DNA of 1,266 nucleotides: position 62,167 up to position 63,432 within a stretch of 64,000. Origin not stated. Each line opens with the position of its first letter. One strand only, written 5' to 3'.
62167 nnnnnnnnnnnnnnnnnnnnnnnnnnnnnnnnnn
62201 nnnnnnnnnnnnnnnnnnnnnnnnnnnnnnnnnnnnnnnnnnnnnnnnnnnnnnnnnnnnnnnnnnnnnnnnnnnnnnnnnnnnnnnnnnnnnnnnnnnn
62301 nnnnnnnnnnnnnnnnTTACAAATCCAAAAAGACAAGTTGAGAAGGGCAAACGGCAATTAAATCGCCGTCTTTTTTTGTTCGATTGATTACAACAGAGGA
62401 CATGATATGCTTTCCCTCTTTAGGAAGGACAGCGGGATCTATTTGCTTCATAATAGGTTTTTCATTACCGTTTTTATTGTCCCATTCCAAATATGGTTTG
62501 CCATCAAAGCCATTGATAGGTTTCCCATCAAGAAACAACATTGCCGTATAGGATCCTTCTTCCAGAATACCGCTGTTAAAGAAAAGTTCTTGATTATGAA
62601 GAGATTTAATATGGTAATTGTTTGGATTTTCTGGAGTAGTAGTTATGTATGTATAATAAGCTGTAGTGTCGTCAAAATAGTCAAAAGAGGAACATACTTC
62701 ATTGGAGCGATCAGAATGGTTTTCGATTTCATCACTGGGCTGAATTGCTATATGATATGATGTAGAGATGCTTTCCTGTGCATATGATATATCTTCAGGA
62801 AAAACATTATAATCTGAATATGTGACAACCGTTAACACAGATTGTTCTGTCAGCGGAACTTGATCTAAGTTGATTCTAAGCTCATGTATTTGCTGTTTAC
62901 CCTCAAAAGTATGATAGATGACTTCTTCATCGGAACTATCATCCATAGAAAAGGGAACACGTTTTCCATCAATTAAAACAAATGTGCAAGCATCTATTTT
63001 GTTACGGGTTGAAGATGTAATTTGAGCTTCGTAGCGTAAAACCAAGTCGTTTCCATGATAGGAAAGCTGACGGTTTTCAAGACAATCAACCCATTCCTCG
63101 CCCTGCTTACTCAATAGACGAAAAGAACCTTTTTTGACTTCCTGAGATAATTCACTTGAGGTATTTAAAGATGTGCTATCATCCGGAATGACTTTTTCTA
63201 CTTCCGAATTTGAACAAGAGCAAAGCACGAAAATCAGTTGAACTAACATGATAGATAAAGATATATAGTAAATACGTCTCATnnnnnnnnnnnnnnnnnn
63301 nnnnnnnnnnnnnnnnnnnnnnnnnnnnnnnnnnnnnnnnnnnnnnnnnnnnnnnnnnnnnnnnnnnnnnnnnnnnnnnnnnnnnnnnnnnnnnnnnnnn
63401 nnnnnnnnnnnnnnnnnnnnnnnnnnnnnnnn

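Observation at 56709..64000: Low-GC island with three paralogous two-repeat lipoproteins, a DUF5050-like lipoprotein and a permease-ATPase-permease ABC-2 transporter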

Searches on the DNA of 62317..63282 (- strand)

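Call 11: search_rna_families(source=L002, start=1, end=1200, threshold=evalue, max_evalue=1)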
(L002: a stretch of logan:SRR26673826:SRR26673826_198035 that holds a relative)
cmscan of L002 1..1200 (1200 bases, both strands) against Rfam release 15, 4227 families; matches with E-value up to 1: 3.
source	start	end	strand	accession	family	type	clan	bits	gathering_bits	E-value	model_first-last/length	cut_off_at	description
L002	1048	1127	+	RF03320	mir-1743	Gene; miRNA;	-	23.1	100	0.11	1-79/79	no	mir-1743 microRNA precursor family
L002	1054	1122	-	RF00607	SNORD98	Gene; snRNA; snoRNA; CD-box;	-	19.8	50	0.73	1-65/65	no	Small nucleolar RNA SNORD98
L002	17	83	+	RF02837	anti-hemB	Gene; sRNA;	-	17.4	49.5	0.35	1-81/81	no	Burkholderia RNA 7 (anti-hemB)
